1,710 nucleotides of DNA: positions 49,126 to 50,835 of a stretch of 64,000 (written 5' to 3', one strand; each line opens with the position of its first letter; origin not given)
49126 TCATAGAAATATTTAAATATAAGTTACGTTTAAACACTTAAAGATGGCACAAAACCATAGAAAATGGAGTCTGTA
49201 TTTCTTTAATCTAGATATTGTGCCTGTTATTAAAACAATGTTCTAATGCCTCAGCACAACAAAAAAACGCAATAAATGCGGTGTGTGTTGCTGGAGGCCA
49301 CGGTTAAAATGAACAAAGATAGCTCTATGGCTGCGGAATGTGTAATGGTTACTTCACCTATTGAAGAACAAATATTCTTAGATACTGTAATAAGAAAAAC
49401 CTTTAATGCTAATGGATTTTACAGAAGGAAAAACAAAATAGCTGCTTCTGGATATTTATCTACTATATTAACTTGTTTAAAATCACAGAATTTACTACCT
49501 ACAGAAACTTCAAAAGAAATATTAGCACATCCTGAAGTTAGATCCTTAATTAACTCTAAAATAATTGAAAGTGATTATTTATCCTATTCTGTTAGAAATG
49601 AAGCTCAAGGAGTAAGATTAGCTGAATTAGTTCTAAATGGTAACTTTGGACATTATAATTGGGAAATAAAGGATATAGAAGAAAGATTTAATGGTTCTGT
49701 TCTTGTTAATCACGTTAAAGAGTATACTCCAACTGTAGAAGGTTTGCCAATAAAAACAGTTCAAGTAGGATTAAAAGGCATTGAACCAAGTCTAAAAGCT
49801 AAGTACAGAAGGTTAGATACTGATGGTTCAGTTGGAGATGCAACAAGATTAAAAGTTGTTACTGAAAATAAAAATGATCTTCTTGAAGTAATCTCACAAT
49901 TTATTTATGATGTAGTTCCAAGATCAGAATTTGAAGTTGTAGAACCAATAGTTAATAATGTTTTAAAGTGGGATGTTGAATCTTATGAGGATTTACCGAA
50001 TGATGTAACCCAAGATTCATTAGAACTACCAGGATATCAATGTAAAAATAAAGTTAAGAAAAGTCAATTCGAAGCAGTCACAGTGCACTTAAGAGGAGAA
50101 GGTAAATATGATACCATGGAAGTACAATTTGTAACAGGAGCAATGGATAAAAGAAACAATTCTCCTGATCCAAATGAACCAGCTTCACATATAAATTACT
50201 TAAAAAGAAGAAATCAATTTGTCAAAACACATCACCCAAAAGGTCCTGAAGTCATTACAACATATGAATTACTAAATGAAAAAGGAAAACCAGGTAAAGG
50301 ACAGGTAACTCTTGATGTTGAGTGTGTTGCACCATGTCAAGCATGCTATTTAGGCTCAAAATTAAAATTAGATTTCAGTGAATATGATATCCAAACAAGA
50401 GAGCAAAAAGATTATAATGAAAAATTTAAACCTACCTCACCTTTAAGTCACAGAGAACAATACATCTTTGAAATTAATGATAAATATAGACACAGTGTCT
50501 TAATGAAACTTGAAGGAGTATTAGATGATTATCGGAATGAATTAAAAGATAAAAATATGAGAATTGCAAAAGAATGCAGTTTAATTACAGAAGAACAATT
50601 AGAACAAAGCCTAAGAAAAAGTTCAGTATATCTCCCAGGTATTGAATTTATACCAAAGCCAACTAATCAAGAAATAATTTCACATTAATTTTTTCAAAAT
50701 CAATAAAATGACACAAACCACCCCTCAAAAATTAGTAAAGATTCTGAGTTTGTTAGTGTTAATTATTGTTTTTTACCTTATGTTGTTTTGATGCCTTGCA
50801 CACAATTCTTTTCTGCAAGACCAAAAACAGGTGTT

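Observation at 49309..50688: Divergent RelA/SpoT-homologue (alarmone-synthetase-fold) signature in an archaeal orphan protein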

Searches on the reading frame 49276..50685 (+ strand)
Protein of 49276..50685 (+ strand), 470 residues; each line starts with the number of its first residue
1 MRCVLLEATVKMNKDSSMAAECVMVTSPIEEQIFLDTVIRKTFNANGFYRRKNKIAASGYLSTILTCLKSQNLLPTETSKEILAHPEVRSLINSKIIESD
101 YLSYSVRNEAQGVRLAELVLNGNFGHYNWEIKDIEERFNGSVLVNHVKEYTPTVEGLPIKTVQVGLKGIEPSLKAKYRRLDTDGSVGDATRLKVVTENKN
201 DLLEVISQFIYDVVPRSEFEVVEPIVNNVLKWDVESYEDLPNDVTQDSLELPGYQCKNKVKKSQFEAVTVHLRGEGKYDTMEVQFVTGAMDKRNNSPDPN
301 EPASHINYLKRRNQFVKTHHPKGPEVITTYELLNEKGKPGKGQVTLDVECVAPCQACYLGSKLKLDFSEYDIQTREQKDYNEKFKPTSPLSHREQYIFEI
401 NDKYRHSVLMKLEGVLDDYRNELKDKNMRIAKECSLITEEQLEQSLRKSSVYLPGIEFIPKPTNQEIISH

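Call 3: search_protein_families(library=pfam, proteins=[window:49276-50685:+], max_evalue=1)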
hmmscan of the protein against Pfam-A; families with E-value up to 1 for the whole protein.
window:49276-50685:+ (470 aa): 1 family
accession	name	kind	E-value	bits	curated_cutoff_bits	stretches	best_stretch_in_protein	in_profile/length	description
PF06964.18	Alpha-L-AF_C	-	0.16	12.6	27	1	249-302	89-142/165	Alpha-L-arabinofuranosidase C-terminal domain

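Call 4: search_solved_structures(query=window:49276-50685:+, max_evalue=10)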
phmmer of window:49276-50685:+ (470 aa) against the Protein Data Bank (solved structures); distinct sequences matched with E-value up to 10: 0.

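Call 8: find_homologous_proteins(query=window:49276-50685:+, max_evalue=0.001)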
Query window:49276-50685:+ (470 aa): 1 proteins with E <= 0.001 among 5986 candidates.
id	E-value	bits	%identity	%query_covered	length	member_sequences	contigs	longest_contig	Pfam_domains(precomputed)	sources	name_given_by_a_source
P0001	0.0e+0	1022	100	96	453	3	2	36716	-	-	-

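Call 9: search_protein_families(library=ncbifam, proteins=[window:49276-50685:+], max_evalue=1)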
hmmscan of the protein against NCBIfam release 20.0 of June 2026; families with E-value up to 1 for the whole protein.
window:49276-50685:+ (470 aa): 0 families

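Call 10: search_protein_families(library=padloc, proteins=[window:49276-50685:+], max_evalue=1)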
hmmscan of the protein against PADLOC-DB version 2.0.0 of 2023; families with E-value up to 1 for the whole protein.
window:49276-50685:+ (470 aa): 0 families

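Call 11: search_protein_families(library=phrogs, proteins=[window:49276-50685:+], max_evalue=1)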
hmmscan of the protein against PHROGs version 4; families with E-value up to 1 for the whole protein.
window:49276-50685:+ (470 aa): 2 families
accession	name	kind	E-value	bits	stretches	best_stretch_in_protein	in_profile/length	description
phrog_37175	-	unknown function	0.098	14.1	1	359-421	11-69/71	-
phrog_13815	-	unknown function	0.16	13.1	1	243-281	18-55/92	-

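Call 14: find_encoding_contigs(protein=P0001, flank=10000, max_places=6)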
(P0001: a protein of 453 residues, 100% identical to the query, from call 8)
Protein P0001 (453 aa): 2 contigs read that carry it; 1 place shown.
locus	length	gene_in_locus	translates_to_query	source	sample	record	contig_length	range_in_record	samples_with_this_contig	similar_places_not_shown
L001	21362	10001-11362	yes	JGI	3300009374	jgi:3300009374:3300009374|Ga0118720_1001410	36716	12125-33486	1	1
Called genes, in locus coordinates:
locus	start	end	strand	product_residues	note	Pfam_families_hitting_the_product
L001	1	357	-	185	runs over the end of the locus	PF05552:MS_channel_1st_1, PF00924:MS_channel_2nd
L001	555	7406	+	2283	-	-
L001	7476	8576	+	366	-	PF01926:MMR_HSR1, PF02421:FeoB_N, PF16897:MMR_HSR1_Xtn, PF02824:TGS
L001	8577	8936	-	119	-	-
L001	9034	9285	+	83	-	-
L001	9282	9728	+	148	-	PF01472:PUA, PF26292:PUA_elF2D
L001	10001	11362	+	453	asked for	-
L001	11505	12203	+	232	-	-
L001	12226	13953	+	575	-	-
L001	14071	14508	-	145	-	PF13636:Methyltranf_PUA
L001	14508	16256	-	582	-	PF00009:GTP_EFTU, PF01926:MMR_HSR1 (weak), PF03029:ATP_bind_1 (faint), PF03144:GTP_EFTU_D2, PF11987:IF-2, PF14578:GTP_EFTU_D4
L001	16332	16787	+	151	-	PF01877:RNA_binding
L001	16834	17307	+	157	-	-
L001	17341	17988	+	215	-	PF00215:OMPdecase (faint), PF00834:Ribul_P_3_epim, PF01729:QRPTase_C (faint), PF00290:Trp_syntA (faint)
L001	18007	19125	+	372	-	PF00579:tRNA-synt_1b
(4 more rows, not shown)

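Call 18: search_dna_similar(query=window:49327-50685:+, collection=phages, mode=protein, max_evalue=10, max_rows=10)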
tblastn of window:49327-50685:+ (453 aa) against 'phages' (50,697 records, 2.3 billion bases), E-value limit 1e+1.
Records with a match: 4; places in all: 4; records where one place covers at least 80% of the query: 0.
Best place of each record, by identity: <60% 4.
By first word of the organism name: Vibrio 3; Xanthomonas 1.
By host as written in the record: - 3; Xanthomonas oryzae pv. oryzae 1.
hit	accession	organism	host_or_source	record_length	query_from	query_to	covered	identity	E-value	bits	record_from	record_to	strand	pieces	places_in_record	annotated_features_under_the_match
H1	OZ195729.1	Vibrio phage D69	Seawater and oysters mix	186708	189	233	10%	42.2%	9e-1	38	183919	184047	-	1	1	ribonucleoside-diphosphate reductase large subuni t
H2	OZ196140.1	Vibrio phage D181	Seawater and oysters mix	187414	189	233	10%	42.2%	9e-1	38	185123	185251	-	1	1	ribonucleoside-diphosphate reductase large subuni t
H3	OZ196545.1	Vibrio phage D148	Seawater and oysters mix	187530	189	233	10%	42.2%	9e-1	38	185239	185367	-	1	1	ribonucleoside-diphosphate reductase large subuni t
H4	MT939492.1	Xanthomonas phage Xoo-sp14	Xanthomonas oryzae pv. oryzae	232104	190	266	17%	24.7%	3e-1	40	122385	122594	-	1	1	tail fiber domain-containing protein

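Call 20: predict_structure(protein=window:49327-50685:+)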
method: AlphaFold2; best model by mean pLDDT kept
length: 453 residues; sequences in the alignment: 1
mean_pLDDT: 34.6   pTM: 0.20
mean pLDDT of the five models: 34.6, 30.0, 27.2, 26.5, 26.1
residues with pLDDT >= 90: 0; 70-90: 0; 50-70: 32; < 50: 421
segments of 3 or more residues with pLDDT < 50: 1-16, 22-42, 73-422, 424-453
pLDDT, mean of each block of 10 residues (from residue 1): 40 48 46 43 52 51 51 44 32 28 27 31 28 25 29 31 27 30 35 33 29 26 27 26 27 26 29 34 34 27 30 35 32 30 27 33 42 41 39 36 44 44 44 34 32 28
secondary structure, 60 per line:
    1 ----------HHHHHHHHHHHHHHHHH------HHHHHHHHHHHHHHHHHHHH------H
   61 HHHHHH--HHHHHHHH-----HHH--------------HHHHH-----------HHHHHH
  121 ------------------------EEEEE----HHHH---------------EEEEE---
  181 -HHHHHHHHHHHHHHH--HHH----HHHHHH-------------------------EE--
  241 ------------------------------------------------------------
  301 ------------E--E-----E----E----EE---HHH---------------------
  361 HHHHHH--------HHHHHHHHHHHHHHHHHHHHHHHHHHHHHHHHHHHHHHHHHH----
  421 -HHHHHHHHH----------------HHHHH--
elements in order: H11-27 H34-53 H60-66 H69-76 H99-103 H115-120 E145-149 H154-157 E173-177 H182-196 H206-211 H361-366 H375-416 H422-430 H447-451

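Call 21: search_protein_representatives(protein=window:49276-50685:+)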
Query: 470 residues. Proteins with E-value up to 0.001 (for the whole library): 5; up to 1e-10: 5; up to 1e-30: 1. The best 5 are listed.
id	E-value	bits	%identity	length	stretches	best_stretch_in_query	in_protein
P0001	0.0e+00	1022.3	100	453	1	18-470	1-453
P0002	3.6e-19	85.8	24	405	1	88-437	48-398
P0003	2.1e-18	83.3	26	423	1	91-362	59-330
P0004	1.1e-11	61.2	41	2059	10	239-284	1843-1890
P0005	1.6e-11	60.6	26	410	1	12-435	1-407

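Call 24: search_protein_families(library=pfam, proteins=[P0002, P0003, P0005], max_evalue=10)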
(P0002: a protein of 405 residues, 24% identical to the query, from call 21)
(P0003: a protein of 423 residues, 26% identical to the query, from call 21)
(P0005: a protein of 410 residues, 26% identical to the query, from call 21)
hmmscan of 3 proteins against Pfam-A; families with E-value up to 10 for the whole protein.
P0002 (405 aa): 4 families
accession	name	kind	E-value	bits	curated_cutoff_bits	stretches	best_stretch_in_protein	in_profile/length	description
PF04607.23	RelA_SpoT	-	1.1e-10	42.3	27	1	132-272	2-110/113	Region found in RelA / SpoT proteins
PF17347.7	DUF5377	-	0.069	14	25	1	3-61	14-71/96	Family of unknown function (DUF5377)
PF10392.15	COG5_N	-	0.28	11.8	31.2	1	364-401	68-105/132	Conserved oligomeric Golgi complex subunit 5, N-terminal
PF23907.1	DUF7249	-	2.3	9.7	27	1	50-106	22-75/93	Family of unknown function (DUF7249)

P0003 (423 aa): 1 family
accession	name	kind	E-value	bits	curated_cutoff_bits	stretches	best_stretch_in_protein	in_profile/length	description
PF04607.23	RelA_SpoT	-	2.2e-09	38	27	1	139-280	2-112/113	Region found in RelA / SpoT proteins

P0005 (410 aa): 3 families
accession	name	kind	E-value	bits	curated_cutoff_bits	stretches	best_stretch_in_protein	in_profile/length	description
PF04607.23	RelA_SpoT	-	4.6e-07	30.6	27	1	148-281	2-111/113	Region found in RelA / SpoT proteins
PF24835.1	DUF7717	-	0.0013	19.3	27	1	324-396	13-83/117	Family of unknown function (DUF7717)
PF21456.2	Gp7_6th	-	0.47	11.3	27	1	347-386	25-64/93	Baseplate wedge protein gp7, domain VI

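Call 25: find_homologous_proteins(query=A1, max_evalue=0.01)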
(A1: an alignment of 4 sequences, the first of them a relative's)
Query A1 (4 sequences) (453 aa, profile of the alignment): 2 proteins with E <= 0.01 among 8000 candidates.
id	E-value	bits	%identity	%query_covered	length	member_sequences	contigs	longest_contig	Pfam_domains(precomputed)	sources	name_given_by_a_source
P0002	6.4e-181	620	24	74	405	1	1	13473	PF04607.24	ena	-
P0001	1.7e-174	599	100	100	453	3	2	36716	-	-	-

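Call 27: find_encoding_contigs(protein=P0002, flank=10000)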
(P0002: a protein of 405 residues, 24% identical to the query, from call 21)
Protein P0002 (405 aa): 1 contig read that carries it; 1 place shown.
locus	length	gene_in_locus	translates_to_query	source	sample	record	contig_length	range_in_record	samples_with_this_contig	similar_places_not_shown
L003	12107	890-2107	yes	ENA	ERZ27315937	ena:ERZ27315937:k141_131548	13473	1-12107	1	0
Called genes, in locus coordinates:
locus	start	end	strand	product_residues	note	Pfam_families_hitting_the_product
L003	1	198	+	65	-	?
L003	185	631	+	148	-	PF01472:PUA, PF26292:PUA_elF2D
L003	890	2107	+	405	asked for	PF04607:RelA_SpoT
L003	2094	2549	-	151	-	PF13636:Methyltranf_PUA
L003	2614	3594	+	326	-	-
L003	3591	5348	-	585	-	PF00009:GTP_EFTU, PF01926:MMR_HSR1, PF03029:ATP_bind_1 (faint), PF03144:GTP_EFTU_D2 (weak), PF11987:IF-2, PF14578:GTP_EFTU_D4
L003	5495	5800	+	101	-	-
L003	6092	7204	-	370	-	PF13477:Glyco_trans_4_2 (faint), PF20706:GT4-conflict (faint), PF13439:Glyco_transf_4, PF13579:Glyco_trans_4_4, PF00534:Glycos_transf_1, PF13692:Glyco_trans_1_4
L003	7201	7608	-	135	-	-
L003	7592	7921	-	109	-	PF10066:DUF2304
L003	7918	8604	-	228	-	PF00535:Glycos_transf_2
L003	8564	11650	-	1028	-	PF02516:STT3, PF00639:Rotamase, PF13145:Rotamase_2 (weak), PF13616:Rotamase_3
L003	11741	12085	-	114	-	PF00892:EamA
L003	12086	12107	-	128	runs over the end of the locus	PF00892:EamA (weak)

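Call 28: find_encoding_contigs(protein=P0003, flank=10000)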
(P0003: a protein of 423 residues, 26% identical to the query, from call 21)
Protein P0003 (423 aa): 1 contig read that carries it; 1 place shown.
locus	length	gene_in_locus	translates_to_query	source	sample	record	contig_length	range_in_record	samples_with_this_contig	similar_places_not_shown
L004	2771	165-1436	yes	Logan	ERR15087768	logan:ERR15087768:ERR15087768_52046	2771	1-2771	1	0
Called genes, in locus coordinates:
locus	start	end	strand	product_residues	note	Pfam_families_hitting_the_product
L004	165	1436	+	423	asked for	PF04607:RelA_SpoT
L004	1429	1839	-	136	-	-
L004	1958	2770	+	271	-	?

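Call 29: find_encoding_contigs(protein=P0005, flank=10000)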
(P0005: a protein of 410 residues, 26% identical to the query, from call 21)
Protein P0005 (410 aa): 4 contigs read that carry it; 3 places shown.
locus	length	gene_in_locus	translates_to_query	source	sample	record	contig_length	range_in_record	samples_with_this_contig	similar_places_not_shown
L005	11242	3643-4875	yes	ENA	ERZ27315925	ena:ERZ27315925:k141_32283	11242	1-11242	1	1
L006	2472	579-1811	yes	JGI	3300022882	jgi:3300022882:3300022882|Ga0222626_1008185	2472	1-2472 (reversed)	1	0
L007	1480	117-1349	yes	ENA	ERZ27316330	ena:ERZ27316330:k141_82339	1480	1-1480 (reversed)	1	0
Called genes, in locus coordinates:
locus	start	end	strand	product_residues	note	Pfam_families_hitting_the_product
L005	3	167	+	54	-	?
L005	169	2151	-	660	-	PF01935:DUF87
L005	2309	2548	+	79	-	-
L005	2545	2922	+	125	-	PF04027:DUF371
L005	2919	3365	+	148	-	PF09183:DUF1947 (weak), PF01472:PUA, PF26292:PUA_elF2D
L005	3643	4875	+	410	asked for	PF04607:RelA_SpoT (weak)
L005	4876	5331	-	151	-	PF17833:pre-PUA_NIP7 (weak), PF13636:Methyltranf_PUA (weak)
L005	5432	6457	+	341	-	PF02661:Fic (weak)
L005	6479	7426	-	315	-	-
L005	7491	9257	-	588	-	PF00009:GTP_EFTU, PF01926:MMR_HSR1 (weak), PF22042:EF-G_D2 (faint), PF03144:GTP_EFTU_D2 (weak), PF11987:IF-2, PF14578:GTP_EFTU_D4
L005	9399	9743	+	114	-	-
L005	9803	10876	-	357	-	PF01494:FAD_binding_3 (faint), PF03486:HI0933_like (faint), PF07992:Pyr_redox_2 (faint), PF13450:NAD_binding_8 (weak)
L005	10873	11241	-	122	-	?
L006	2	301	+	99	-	?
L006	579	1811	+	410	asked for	PF04607:RelA_SpoT (weak)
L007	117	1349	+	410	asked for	PF04607:RelA_SpoT (weak)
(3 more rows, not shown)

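Call 30: find_related_loci(query=A1, collection=genome_contigs, flank=8000)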
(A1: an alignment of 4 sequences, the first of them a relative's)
Query A1 (453 aa) in genome_contigs; peptide patterns used: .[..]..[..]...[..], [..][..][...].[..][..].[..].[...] (x = any residue, [..] = any of these).
43 stretches matched a pattern; 1 encode a relative of the query (tblastn E <= 1e-3); 1 distinct loci.
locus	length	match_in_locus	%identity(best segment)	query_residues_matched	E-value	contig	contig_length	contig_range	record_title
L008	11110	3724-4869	25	11-419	2e-19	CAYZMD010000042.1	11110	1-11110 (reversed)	MAG TPA_asm: uncultured Methanosarcinales archaeon isolate binchicken_co181_12 genome assembly, contig: NODE_11443_lengt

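Call 31: find_related_loci(query=A1, collection=metagenome_contigs, flank=8000)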
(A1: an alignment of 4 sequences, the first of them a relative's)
Query A1 (453 aa) in metagenome_contigs; peptide patterns used: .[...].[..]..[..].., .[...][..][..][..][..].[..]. (x = any residue, [..] = any of these).
314 stretches matched a pattern; 1 encode a relative of the query (tblastn E <= 1e-3); 1 distinct loci.
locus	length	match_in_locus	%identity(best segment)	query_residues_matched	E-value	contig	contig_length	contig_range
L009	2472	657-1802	25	11-419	3e-20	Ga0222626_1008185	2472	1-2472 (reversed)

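Call 32: search_solved_structures(query=A1, max_evalue=10, show_alignments=5)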
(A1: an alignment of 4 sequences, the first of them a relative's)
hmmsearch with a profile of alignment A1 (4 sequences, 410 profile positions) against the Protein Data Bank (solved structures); distinct sequences matched with E-value up to 10: 0.

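Call 43: predict_structure(alignment_id=A1)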
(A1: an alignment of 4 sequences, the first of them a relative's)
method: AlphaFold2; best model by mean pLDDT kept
length: 453 residues; sequences in the alignment: 4
mean_pLDDT: 48.8   pTM: 0.37
mean pLDDT of the five models: 48.8, 48.6, 46.9, 46.8, 41.4
residues with pLDDT >= 90: 0; 70-90: 21; 50-70: 168; < 50: 264
segments of 3 or more residues with pLDDT < 50: 1-93, 120-126, 151-171, 196-213, 216-246, 276-307, 353-373, 412-421, 431-453
pLDDT, mean of each block of 10 residues (from residue 1): 36 44 45 40 45 43 45 42 32 53 65 60 46 76 68 35 36 65 60 47 38 48 41 38 44 55 59 46 46 39 43 55 62 55 64 45 44 56 65 64 58 41 51 34 30 29
secondary structure, 60 per line:
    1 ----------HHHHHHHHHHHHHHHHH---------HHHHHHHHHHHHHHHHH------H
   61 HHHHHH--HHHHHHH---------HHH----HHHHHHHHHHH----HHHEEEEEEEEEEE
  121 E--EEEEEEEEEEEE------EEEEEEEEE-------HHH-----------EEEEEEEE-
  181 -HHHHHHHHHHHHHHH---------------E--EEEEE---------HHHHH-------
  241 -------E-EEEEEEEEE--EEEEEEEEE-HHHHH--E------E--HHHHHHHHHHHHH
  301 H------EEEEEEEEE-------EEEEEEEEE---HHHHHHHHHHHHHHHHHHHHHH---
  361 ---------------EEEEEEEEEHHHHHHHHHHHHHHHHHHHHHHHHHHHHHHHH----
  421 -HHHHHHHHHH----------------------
elements in order: H11-27 H37-53 H60-66 H69-75 H92-102 E110-121 E124-135 E142-150 E172-179 H182-196 E215-219 H229-233 E250-258 E261-269 H271-275 H288-301 E308-316 E324-332 H336-357 E376-384 H385-416 H422-431

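Call 47: fold_search(model_id=the predicted structure, library=pdb)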
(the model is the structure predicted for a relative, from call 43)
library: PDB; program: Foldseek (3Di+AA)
matches with E <= 10: 601; with E <= 0.001: 0
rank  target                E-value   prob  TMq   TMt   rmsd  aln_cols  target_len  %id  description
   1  1tyq_D                2.2e-01  0.18  0.16  0.24  20.8       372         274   10  Crystal structure of Arp2/3 complex with bound ATP and calcium (released 2004-11-09)
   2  9mbx_A                2.5e-01  0.06  0.13  0.17  26.9       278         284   10  Cryo-EM structure of alpha-hemolysin heptameric pre-pore state III in the presence of RBC (released 2025-11-26)
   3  8p94_D                3.3e-01  0.11  0.15  0.21  25.3       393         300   10  Cryo-EM structure of cortactin stabilized Arp2/3-complex nucleated actin branches (released 2024-01-03)
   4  6agt_B                3.5e-01  0.04  0.12  0.11  25.8       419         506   11  Crystal structure of PfKRS complexed with chromone inhibitor (released 2019-03-13)
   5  8z0r_A                3.9e-01  0.05  0.11  0.12  22.6       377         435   10  Cryo-EM structure of tetramer HtmB2-CT (released 2025-03-19)
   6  6sga_FS               4.1e-01  0.38  0.16  0.24   9.7       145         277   12  Body domain of the mt-SSU assemblosome from Trypanosoma brucei (released 2019-09-18)
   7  6xyw_Bd               4.3e-01  0.05  0.08  0.14  17.1       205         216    9  Structure of the plant mitochondrial ribosome (released 2020-04-15)
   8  4p1x_H                4.3e-01  0.04  0.11  0.16  24.6       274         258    9  Crystal structure of staphylococcal LUK prepore (released 2014-10-01)
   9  6xgx_B                4.6e-01  0.06  0.07  0.08  16.7       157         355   10  ISCth4 transposase, strand transfer complex 1, STC1 (released 2020-10-14)
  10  6xg8_B                5.1e-01  0.08  0.12  0.15  13.3       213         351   11  ISCth4 transposase, pre-cleaved complex, PCC (released 2020-10-14)
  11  3s1t_A                5.4e-01  0.25  0.12  0.30  18.4       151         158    8  Structure of the regulatory domain of aspartokinase (Rv3709c; AK-beta) in complex with threonine from Mycobacterium tu (released 2012-06-13)
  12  6lyp_A                5.8e-01  0.06  0.10  0.14  23.7       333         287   13  Cryo-EM structure of AtMSL1 wild type (released 2020-04-15)
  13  5eln_C                6.1e-01  0.04  0.13  0.12  23.8       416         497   10  Crystal Structure of Lysyl-tRNA Synthetase from Cryptosporidium parvum complexed with L-lysine (released 2016-11-16)
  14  7dex                  6.1e-01  0.02  0.06  0.06  23.8       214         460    8  Crystal Structures of Anthocyanin 5,3'-aromatic acyltransferase H174A mutant with caffeoyl-CoA (released 2021-09-15)
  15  9rde                  6.1e-01  0.02  0.08  0.05  23.2       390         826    9  Crystal structure of the B. licheniformis bacitacin sythetase 3 cis-E-COM-C domains (released 2025-08-06)
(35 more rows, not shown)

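Call 63: search_protein_families(library=ncbifam, proteins=[P0002, P0003, P0005], max_evalue=1)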
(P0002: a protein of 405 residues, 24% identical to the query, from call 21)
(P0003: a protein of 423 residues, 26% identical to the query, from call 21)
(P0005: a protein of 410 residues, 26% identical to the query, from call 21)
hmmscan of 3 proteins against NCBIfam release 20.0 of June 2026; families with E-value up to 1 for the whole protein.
P0002 (405 aa): 0 families

P0003 (423 aa): 0 families

P0005 (410 aa): 0 families
